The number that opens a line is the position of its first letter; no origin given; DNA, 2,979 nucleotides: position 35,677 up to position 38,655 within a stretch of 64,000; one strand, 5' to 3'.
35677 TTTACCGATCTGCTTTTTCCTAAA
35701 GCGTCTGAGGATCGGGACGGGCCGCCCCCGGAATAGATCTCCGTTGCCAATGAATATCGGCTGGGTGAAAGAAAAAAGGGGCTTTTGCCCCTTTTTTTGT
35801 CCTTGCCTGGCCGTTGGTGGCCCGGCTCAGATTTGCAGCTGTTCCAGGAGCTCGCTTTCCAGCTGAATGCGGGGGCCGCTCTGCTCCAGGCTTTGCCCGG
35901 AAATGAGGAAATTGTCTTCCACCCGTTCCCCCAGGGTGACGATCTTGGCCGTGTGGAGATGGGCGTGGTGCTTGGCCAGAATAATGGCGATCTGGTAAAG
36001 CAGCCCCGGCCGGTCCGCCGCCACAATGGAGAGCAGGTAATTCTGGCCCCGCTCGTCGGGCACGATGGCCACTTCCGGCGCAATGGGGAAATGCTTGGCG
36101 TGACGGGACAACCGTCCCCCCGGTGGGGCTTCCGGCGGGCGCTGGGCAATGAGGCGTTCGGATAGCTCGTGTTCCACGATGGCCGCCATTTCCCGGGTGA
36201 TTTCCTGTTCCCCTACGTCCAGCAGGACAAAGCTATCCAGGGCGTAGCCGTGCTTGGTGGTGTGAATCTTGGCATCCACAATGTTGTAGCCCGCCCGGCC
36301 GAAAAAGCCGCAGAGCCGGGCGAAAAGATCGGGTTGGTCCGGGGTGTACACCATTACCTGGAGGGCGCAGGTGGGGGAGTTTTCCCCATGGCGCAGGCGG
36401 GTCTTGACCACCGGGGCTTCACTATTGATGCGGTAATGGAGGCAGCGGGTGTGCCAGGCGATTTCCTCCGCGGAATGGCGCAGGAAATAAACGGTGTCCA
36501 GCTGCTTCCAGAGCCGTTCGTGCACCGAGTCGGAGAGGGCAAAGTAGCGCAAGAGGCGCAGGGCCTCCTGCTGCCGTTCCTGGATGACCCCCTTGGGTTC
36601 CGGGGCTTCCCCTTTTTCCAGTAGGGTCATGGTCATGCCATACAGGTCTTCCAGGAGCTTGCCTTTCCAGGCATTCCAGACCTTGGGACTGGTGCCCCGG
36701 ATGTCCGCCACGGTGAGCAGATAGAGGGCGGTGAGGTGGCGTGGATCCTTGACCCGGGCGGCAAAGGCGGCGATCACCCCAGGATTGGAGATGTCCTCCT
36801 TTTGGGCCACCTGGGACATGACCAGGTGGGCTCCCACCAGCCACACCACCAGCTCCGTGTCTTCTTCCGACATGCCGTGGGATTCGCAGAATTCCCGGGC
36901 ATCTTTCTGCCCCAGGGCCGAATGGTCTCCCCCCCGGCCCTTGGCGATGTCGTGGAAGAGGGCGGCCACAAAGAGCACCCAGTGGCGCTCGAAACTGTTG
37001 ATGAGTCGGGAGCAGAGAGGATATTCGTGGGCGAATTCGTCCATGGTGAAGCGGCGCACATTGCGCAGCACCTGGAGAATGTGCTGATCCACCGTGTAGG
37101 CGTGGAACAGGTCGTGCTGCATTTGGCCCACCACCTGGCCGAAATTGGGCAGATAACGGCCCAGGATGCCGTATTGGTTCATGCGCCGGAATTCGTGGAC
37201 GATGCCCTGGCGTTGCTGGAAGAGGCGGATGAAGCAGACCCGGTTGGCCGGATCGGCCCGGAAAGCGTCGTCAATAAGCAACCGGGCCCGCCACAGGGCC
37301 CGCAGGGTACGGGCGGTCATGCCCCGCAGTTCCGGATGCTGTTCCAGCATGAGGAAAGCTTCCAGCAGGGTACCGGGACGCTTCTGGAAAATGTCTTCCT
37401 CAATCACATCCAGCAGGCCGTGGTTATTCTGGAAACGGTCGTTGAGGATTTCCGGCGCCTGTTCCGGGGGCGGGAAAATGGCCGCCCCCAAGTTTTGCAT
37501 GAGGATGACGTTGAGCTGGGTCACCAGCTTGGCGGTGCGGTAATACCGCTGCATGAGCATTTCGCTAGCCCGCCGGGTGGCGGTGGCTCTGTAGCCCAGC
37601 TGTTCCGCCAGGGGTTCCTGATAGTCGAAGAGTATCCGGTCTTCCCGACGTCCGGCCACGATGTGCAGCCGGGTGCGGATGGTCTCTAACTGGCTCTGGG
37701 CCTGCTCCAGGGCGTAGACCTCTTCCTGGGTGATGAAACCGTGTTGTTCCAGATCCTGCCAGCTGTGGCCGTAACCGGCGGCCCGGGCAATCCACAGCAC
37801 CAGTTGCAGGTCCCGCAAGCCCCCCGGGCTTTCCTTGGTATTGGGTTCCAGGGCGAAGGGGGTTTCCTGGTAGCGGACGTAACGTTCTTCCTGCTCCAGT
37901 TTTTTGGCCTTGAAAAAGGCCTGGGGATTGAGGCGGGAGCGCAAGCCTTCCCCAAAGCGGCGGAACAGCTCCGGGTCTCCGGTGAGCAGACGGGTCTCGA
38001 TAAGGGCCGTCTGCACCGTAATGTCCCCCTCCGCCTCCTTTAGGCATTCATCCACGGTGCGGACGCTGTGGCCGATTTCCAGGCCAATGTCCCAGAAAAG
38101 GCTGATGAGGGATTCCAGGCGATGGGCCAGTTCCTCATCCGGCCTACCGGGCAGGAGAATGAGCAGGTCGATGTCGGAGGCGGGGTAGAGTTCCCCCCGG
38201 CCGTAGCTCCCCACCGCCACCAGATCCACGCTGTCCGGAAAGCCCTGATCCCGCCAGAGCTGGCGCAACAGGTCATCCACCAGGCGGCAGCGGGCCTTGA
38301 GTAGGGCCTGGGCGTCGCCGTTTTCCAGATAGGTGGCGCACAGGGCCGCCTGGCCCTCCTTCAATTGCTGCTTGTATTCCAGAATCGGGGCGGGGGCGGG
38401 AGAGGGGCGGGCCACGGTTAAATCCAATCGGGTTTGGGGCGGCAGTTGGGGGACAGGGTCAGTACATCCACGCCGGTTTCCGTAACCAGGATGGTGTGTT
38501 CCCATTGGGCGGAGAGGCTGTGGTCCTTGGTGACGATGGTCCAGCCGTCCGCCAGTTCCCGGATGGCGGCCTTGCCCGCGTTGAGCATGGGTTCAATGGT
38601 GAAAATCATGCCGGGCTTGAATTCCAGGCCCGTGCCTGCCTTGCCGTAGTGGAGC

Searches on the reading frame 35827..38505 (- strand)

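Call 14: search_protein_families(library=ncbifam, proteins=[window:35827-38505:-], max_evalue=1e-10)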
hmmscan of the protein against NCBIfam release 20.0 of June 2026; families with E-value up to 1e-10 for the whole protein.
window:35827-38505:- (892 aa): 9 families
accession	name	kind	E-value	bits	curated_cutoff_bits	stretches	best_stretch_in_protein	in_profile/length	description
NF002837.0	PRK03059.1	equivalog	0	1339.7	1010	1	38-891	8-856/857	[protein-PII] uridylyltransferase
NF001366.0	PRK00275.1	equivalog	1.9e-261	869.9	1299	1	39-890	23-885/895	[protein-PII] uridylyltransferase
TIGR01693.1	UTase_glnD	equivalog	1.1e-244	814.6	519.4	1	62-890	11-849/850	[protein-PII] uridylyltransferase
NF003448.0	PRK05007.1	equivalog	4.1e-237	789.3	1255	1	42-875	28-861/884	bifunctional uridylyltransferase/uridylyl-removing protein GlnD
NF003467.0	PRK05092.1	equivalog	1.1e-197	658.9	959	1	44-889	52-922/940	[protein-PII] uridylyltransferase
NF002487.0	PRK01759.1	equivalog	1.9e-193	645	890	1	45-889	19-860/862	bifunctional uridylyltransferase/uridylyl-removing protein GlnD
NF003347.0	PRK04374.1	equivalog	6.5e-168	560.6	1567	1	43-870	22-844/869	[protein-PII] uridylyltransferase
NF002895.0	PRK03381.1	equivalog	1.5e-101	340.8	631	2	425-891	375-778/782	[protein-PII] uridylyltransferase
NF001265.0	PRK00227.1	equivalog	7.1e-36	123.6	799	2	439-631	348-526/693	[protein-PII] uridylyltransferase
